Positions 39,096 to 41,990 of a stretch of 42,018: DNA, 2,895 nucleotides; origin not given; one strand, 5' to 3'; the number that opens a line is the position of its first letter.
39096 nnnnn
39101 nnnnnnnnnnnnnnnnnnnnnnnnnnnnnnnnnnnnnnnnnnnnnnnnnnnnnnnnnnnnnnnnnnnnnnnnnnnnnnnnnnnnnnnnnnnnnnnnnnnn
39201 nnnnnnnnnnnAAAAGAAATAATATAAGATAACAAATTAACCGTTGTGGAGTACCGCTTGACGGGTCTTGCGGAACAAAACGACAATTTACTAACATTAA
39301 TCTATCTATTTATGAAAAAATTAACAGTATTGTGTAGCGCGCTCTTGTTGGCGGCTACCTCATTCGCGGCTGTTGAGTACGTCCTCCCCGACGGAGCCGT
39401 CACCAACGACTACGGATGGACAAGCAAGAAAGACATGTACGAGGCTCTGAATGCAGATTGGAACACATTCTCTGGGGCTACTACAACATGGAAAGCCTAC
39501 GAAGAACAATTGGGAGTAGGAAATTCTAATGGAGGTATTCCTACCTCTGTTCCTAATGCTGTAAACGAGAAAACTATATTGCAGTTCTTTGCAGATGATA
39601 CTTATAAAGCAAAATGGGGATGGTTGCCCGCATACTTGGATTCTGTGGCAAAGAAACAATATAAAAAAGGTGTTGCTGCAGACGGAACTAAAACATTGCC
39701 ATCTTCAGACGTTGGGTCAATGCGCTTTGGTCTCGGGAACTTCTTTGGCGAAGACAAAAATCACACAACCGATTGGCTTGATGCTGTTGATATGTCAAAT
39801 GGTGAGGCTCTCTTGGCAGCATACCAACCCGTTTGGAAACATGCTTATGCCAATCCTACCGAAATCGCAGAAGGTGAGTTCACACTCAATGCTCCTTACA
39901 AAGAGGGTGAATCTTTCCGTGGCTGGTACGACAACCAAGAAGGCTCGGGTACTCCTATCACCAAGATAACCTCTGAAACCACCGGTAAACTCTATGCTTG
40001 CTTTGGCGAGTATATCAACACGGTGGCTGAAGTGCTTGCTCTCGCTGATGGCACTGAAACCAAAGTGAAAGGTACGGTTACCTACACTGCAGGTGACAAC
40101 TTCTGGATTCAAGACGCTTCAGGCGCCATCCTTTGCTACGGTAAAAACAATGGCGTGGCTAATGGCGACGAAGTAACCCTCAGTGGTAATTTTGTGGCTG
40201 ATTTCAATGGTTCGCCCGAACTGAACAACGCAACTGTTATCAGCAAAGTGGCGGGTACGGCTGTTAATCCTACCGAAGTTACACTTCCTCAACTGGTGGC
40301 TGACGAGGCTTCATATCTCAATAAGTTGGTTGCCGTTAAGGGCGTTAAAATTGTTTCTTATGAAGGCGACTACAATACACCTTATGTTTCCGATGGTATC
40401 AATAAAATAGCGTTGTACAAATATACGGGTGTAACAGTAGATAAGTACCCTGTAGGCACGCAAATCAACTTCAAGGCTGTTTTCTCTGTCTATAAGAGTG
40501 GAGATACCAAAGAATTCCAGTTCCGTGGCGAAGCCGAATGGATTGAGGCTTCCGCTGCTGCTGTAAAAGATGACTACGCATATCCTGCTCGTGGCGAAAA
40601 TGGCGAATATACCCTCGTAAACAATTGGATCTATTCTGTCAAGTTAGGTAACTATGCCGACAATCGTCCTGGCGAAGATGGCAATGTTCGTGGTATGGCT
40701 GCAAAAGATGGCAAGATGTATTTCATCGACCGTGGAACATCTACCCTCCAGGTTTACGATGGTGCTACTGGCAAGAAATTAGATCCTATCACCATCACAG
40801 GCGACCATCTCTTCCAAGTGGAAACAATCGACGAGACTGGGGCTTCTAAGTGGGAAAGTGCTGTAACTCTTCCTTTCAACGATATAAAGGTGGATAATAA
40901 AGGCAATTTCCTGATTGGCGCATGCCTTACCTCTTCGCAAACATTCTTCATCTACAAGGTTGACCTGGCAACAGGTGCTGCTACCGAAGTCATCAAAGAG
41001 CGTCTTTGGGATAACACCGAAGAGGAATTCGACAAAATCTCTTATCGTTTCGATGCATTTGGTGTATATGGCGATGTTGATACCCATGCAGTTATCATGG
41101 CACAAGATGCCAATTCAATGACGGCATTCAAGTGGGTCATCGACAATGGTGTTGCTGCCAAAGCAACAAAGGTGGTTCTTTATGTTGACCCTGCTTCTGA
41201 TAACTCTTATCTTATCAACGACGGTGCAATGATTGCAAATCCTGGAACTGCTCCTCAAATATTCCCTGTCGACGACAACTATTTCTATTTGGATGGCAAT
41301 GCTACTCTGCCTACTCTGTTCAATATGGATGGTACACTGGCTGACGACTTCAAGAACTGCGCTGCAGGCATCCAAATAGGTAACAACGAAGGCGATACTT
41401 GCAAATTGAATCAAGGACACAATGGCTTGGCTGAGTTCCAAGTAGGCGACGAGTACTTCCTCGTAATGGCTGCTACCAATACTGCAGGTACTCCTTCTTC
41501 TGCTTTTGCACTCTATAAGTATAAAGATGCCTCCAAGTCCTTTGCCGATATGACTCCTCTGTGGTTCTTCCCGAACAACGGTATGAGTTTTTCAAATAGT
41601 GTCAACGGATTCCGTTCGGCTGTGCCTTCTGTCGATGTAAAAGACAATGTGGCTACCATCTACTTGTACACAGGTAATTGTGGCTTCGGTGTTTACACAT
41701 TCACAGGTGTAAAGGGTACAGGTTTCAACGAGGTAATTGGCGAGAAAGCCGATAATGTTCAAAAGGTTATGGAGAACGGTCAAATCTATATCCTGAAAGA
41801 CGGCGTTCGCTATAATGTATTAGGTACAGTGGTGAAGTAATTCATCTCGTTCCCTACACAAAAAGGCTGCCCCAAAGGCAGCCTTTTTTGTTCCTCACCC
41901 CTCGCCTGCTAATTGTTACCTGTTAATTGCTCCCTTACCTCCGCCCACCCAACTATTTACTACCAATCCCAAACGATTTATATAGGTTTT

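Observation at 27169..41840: MurNAc catabolism genes adjoin a regulator-less SusC/SusD locus whose only enzyme candidate is a T9SS-tailed GHL10 protein, a candidate peptidoglycan / MurNAc-glycan utilisation locus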

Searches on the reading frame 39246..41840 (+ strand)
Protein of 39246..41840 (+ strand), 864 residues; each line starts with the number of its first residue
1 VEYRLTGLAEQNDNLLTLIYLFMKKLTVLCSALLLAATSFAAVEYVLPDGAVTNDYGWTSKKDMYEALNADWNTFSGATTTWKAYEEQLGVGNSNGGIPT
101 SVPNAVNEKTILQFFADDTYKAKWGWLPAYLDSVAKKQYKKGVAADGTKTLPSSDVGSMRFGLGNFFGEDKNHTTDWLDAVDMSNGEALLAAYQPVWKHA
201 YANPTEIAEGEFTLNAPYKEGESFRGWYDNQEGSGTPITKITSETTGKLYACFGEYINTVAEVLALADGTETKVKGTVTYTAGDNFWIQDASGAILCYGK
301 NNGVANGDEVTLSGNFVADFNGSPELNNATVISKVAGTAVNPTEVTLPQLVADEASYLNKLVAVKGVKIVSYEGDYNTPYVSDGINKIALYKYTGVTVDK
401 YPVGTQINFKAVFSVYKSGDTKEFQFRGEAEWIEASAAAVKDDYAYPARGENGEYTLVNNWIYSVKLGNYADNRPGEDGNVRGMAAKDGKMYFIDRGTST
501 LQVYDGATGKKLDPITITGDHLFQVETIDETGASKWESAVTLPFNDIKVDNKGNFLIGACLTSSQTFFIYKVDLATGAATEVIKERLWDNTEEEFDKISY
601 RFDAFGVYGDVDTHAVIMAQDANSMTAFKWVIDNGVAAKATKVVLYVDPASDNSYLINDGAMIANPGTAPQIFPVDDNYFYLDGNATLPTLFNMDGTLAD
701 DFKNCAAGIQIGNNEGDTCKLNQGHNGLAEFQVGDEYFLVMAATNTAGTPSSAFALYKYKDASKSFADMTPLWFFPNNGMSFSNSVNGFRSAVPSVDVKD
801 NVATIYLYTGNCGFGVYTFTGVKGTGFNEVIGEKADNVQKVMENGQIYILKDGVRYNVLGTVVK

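Call 3: search_protein_families(library=pfam, proteins=[window:39246-41840:+], max_evalue=0.01)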
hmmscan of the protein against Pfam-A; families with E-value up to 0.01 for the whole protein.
window:39246-41840:+ (864 aa): 2 families
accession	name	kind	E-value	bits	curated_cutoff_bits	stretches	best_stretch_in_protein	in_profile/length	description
PF09479.16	Flg_new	-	0.001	19.5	27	1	214-247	25-58/65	Listeria-Bacteroides repeat domain (List_Bact_rpt)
PF20606.3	DUF6799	-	0.0027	17.9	26.8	0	254-289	17-52/63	Domain of unknown function (DUF6799)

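Call 4: search_protein_families(library=ncbifam, proteins=[window:39246-41840:+], max_evalue=0.01)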
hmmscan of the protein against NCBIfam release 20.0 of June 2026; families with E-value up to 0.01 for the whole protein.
window:39246-41840:+ (864 aa): 1 family
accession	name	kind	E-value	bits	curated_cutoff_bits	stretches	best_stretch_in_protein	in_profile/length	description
NF033674.1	stress_OB_fold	domain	0.0047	17.1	35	0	256-319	28-97/111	NirD/YgiW/YdeI family stress tolerance protein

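Call 22: search_solved_structures(query=window:39312-41840:+, max_evalue=1)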
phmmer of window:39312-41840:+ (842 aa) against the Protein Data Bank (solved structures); distinct sequences matched with E-value up to 1: 0.

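Call 51: search_solved_structures(query=A3, max_evalue=1)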
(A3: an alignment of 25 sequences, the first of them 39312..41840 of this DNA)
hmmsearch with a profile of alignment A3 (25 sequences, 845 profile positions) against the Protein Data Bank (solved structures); distinct sequences matched with E-value up to 1: 6.
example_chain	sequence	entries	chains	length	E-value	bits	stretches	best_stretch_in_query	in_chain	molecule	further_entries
7pq4_A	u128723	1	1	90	1.3e-05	26.6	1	770-845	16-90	Arginine-specific cysteine proteinase (Arg-gingipain)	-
5hfs_A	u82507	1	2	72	3.2e-05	25.3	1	776-845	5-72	Gingipain R2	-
5ag8_A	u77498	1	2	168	0.00014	23.3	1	774-845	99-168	GINGIPAIN R2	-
5ag9_A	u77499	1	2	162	0.00014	23.2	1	767-845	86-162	Gingipain R2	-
8glk_D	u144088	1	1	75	0.015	16.5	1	798-844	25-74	Endonuclease I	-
2y5p_A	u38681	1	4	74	0.3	12.2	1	169-215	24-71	INTERNALIN B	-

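Call 55: find_homologous_proteins(query=window:39312-41840:+, max_evalue=0.00001)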
Query window:39312-41840:+ (842 aa): 342 proteins with E <= 0.00001 among 8000 candidates; the best 120 are listed.
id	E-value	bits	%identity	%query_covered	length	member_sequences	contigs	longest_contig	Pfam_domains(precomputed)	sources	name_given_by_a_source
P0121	0.0e+0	1925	100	100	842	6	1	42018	-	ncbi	-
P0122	0.0e+0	1530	80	100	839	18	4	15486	-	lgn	-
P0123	0.0e+0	1406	74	100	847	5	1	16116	-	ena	-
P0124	0.0e+0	1263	69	100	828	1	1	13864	-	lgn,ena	-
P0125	0.0e+0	1252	70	100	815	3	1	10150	-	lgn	-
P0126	0.0e+0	1231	69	100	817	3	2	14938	PF09479.17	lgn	-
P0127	0.0e+0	1229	68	100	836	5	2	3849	-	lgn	-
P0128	0.0e+0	1213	68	100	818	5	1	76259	PF09479.17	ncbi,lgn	-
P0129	0.0e+0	1209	68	100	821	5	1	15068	PF09479.17,PF18942.6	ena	-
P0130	0.0e+0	1040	59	100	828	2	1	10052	-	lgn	-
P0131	0.0e+0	1034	58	100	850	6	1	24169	-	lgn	-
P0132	5.3e-294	996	57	100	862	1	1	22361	-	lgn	-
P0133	5.4e-283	959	57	100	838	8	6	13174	-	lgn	-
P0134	8.0e-263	893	55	95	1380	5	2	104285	PF13306.13,PF18998.7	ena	-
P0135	2.6e-246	838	49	100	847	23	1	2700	-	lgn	-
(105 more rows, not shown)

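Call 74: predict_structure(alignment_id=A6)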
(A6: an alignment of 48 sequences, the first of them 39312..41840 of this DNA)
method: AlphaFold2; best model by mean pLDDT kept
length: 842 residues; sequences in the alignment: 48
mean_pLDDT: 87.0   pTM: 0.75
mean pLDDT of the five models: 87.0, 86.3, 84.8, 84.3, 83.8
residues with pLDDT >= 90: 507; 70-90: 240; 50-70: 71; < 50: 24
segments of 3 or more residues with pLDDT < 50: 14-17, 121-123, 805-814, 840-842
pLDDT, mean of each block of 10 residues (from residue 1): 63 54 92 92 92 83 81 63 61 91 93 75 66 85 85 66 83 92 87 90 90 88 91 87 93 94 92 93 92 93 95 86 88 92 93 90 91 88 94 90 93 91 91 95 91 89 95 94 93 93 91 93 94 95 93 96 84 80 95 97 96 95 94 91 93 94 93 94 85 89 92 92 92 92 88 93 82 92 95 96 52 54 61 56 44
secondary structure, 60 per line:
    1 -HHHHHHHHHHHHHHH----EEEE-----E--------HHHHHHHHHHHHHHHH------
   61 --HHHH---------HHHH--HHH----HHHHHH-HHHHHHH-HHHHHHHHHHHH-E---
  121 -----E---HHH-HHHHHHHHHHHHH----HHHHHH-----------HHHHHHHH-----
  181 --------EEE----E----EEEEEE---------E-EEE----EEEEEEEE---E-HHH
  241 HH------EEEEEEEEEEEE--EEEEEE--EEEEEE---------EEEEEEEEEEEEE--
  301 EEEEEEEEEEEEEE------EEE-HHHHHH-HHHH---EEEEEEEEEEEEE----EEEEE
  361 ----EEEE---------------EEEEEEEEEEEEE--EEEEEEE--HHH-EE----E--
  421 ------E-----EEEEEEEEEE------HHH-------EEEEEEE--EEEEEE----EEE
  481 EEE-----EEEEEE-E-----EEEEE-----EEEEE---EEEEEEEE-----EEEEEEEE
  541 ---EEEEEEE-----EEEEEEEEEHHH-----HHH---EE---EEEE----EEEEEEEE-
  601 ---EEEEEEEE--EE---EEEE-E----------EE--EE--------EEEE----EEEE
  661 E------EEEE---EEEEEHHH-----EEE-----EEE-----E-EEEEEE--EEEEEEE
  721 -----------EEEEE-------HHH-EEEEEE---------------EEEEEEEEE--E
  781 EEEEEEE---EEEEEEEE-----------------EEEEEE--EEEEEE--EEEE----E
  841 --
elements in order (helices of 4 or more, strands of 3 or more residues): H2-16 E21-24 H39-54 H63-66 H76-79 H89-94 H96-102 H104-115 H134-146 H151-156 H168-175 E189-191 E201-206 E218-220 E225-232 H238-242 E249-260 E263-268 E271-276 E286-298 E301-314 E321-323 H325-330 H332-335 E339-351 E356-360 E365-368 E384-396 E399-405 E433-442 E459-465 E468-473 E478-483 E489-494 E502-506 E512-516 E520-527 E533-540 E544-550 E556-564 E584-587 E592-599 E604-611 E619-622 E649-652 E657-661 E668-671 E675-679 E688-690 E696-698 E706-711 E714-720 E732-736 E748-753 E769-777 E780-787 E791-798 E816-821 E824-829 E832-835

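Call 77: search_protein_families(library=pfam, alignment_id=A3, max_evalue=0.01)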
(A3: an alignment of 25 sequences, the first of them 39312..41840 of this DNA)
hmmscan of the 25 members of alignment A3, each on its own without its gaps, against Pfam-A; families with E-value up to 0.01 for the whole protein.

A. member 1, window:39312-41840:+ (842 aa): 2 families
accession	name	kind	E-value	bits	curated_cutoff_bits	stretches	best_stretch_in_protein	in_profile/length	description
PF09479.16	Flg_new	-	0.001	19.6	27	1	192-225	25-58/65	Listeria-Bacteroides repeat domain (List_Bact_rpt)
PF20606.3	DUF6799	-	0.0024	18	26.8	0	232-267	17-52/63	Domain of unknown function (DUF6799)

B. families by the number of members that match (of 25 scanned): 7 families
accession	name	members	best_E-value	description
PF09479.16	Flg_new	25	6.9e-11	Listeria-Bacteroides repeat domain (List_Bact_rpt)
PF16410.10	DUF5018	5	0.00031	Domain of unknown function (DUF5018)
PF18962.6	Por_Secre_tail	3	0.00019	Secretion system C-terminal sorting domain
PF18942.5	DUF5689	2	0.00028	Family of unknown function (DUF5689)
PF19087.6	DUF5776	1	0.0013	Domain of unknown function (DUF5776)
PF20606.3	DUF6799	1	0.0024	Domain of unknown function (DUF6799)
PF14059.11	DUF4251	1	0.0076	Domain of unknown function (DUF4251)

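Call 78: fold_search(model_id=the predicted structure, library=pdb)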
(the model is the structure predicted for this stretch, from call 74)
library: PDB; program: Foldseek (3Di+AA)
matches with E <= 10: 1526; with E <= 0.001: 642
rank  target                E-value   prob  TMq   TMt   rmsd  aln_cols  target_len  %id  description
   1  4ftd                  7.4e-13  1.00  0.31  0.56  21.7       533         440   12  Crystal structure of a DUF4623 family protein (BACEGG_03550) from Bacteroides eggerthii DSM 20697 at 1.91 A resolution (released 2012-08-22)
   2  6d69                  3.4e-08  1.00  0.24  0.58   6.5       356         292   13  Crystal Structure of the NHL Repeat Region of D. melanogaster Thin (released 2019-04-24)
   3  8dvm_A                4.8e-08  1.00  0.15  0.20  25.1       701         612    8  Crystal structure of LRP6 E3E4 in complex with disulfide constrained peptide E3.6 (released 2023-03-29)
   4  8gqe_A                5.6e-08  1.00  0.20  0.42  15.7       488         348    9  Crystal structure of the W285A mutant of UVR8 in complex with RUP2 (released 2022-09-14)
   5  9bfp_A                6.3e-08  1.00  0.18  0.15  28.5       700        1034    8  Cryo-EM structure of Sevenless extracellular domain (monomer) (released 2025-01-29)
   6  7qrv_D                6.6e-08  1.00  0.23  0.59   6.6       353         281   14  Crystal structure of NHL domain of TRIM2 (full C-terminal) (released 2022-05-04)
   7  9dta_B                7.4e-08  1.00  0.22  0.46  13.9       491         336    9  Crystal structure of the WDR domain of WDR91 in complex with DR3448 (released 2024-10-16)
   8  6l6r_B                7.4e-08  1.00  0.16  0.20  23.7       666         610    9  Crystal structure of LRP6 E1E2-SOST complex (released 2020-10-28)
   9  8adg_B                8.2e-08  1.00  0.19  0.36  13.1       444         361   11  Cryo-EM structure of Darobactin 22 bound BAM complex (released 2023-01-11)
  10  8s9p_B                9.7e-08  0.98  0.13  0.12  24.0       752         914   10  1:1:1 agrin/LRP4/MuSK complex (released 2023-05-17)
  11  8jx8_B                1.1e-07  1.00  0.17  0.11  23.3       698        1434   10  rat megalin head (released 2024-06-19)
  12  6xg7                  1.1e-07  1.00  0.25  0.62   6.8       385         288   12  1.3 A Resolution Structure of the of the NHL Repeat Region of D. melanogaster Thin (released 2020-12-16)
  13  6vyc_A                1.1e-07  1.00  0.21  0.43  15.2       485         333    8  Crystal structure of WD-repeat domain of human WDR91 (released 2020-03-25)
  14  8t55_A                1.3e-07  1.00  0.19  0.39  16.8       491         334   10  Co-crystal structure of the WD-repeat domain of human WDR91 in complex with MR46654 (released 2023-07-05)
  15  8jxe_A                1.3e-07  1.00  0.20  0.13  23.4       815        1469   10  rat megalin RAP complex head (released 2024-06-19)
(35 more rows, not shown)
